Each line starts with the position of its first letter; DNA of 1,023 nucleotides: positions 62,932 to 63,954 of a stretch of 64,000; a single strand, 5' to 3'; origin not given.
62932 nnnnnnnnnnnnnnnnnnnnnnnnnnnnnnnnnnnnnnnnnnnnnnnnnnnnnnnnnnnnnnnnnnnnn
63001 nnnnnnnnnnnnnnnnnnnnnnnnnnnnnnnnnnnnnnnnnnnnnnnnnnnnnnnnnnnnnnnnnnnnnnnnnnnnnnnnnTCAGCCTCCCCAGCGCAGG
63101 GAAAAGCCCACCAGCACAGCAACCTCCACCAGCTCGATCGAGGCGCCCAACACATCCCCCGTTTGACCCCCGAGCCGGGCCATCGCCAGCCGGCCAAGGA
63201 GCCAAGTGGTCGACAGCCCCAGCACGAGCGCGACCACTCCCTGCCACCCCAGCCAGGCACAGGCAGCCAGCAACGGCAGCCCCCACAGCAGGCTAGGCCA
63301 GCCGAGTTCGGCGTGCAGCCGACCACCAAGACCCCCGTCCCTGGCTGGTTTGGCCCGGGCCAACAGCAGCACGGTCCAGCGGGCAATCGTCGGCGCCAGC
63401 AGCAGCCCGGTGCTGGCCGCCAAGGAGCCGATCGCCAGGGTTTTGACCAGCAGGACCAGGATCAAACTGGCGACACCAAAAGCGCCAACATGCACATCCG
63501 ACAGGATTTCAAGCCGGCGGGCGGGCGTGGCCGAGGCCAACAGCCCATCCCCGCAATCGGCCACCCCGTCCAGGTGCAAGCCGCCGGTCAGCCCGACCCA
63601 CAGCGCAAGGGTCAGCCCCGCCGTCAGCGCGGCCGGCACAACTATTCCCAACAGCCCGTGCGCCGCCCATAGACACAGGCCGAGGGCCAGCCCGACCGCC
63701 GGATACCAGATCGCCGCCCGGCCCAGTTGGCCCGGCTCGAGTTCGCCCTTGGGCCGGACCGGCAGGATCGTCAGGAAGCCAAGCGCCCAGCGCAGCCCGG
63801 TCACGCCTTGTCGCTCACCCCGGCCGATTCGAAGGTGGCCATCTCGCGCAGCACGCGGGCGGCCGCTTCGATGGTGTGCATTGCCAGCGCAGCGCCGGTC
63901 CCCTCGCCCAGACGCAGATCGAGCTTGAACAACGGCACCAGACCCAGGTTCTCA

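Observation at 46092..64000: Organohalide-respiration-type island: three rdhA/rdhB pairs in three arrangements plus a full accessory set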

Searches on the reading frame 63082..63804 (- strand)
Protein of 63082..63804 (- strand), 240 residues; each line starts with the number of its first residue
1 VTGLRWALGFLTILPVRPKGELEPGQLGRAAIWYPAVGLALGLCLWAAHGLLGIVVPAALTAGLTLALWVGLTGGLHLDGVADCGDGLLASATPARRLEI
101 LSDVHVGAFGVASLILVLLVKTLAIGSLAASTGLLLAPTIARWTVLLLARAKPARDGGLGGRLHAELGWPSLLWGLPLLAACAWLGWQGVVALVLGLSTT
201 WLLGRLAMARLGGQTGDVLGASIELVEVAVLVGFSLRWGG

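Call 5: search_protein_families(library=pfam, proteins=[window:63082-63804:-], max_evalue=0.01)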
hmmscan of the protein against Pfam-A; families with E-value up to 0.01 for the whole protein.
window:63082-63804:- (240 aa): 1 family
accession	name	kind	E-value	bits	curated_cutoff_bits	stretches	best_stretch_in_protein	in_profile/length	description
PF02654.20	CobS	-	8.7e-48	163.7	23.2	1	7-232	1-207/207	Cobalamin-5-phosphate synthase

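Call 71: find_encoding_contigs(protein=window:63082-63804:-, flank=10000, max_places=2)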
Protein window:63082-63804:- (240 aa): 15 contigs read that carry it; 2 places shown.
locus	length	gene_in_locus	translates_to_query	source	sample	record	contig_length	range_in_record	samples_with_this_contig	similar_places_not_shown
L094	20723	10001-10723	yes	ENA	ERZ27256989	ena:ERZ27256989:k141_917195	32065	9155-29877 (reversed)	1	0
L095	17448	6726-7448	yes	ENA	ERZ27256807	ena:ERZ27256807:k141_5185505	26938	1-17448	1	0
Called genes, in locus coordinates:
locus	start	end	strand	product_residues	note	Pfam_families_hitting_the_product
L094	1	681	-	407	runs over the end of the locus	-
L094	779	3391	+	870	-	PF00270:DEAD, PF00271:Helicase_C, PF22982:WHD_HRQ1, PF01844:HNH (weak), PF09369:MZB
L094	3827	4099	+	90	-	PF07635:PSCyt1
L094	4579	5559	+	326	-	PF01497:Peripla_BP_2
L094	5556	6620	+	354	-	PF01032:FecCD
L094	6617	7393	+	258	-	PF00005:ABC_tran, PF02463:SMC_N (faint), PF13304:AAA_21 (faint)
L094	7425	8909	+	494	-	PF01656:CbiA, PF13500:AAA_26, PF07685:GATase_3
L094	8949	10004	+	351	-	PF02277:DBI_PRT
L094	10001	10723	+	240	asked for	PF02654:CobS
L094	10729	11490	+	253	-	PF01261:AP_endonuc_2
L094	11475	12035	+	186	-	PF02283:CobU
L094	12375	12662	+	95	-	PF27193:VcrB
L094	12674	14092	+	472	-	PF13486:Dehalogenase, PF13237:Fer4_10 (faint), PF13484:Fer4_16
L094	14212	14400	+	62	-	-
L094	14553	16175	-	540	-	PF00118:Cpn60_TCP1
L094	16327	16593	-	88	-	PF27193:VcrB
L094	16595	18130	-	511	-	PF10518:TAT_signal (weak)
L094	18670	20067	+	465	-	PF13486:Dehalogenase, PF13183:Fer4_8 (faint), PF00037:Fer4 (faint), PF12837:Fer4_6 (faint), PF12838:Fer4_7, PF13484:Fer4_16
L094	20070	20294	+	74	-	PF27193:VcrB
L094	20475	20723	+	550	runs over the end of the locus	PF00672:HAMP, PF13185:GAF_2, PF13581:HATPase_c_2 (faint), PF07730:HisKA_3, PF02518:HATPase_c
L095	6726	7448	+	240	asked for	PF02654:CobS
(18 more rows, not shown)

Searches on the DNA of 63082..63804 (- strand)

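Call 72: search_rna_families(source=L094, start=1, end=12700, threshold=gathering)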
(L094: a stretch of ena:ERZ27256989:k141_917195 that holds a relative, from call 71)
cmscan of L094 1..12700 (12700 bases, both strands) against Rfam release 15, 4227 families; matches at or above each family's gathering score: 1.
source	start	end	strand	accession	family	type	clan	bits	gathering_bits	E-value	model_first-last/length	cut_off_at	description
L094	4317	4470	+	RF00174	Cobalamin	Cis-reg; riboswitch;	CL00101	63.9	31.5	3.5e-14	1-189/189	no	Cobalamin riboswitch aptamer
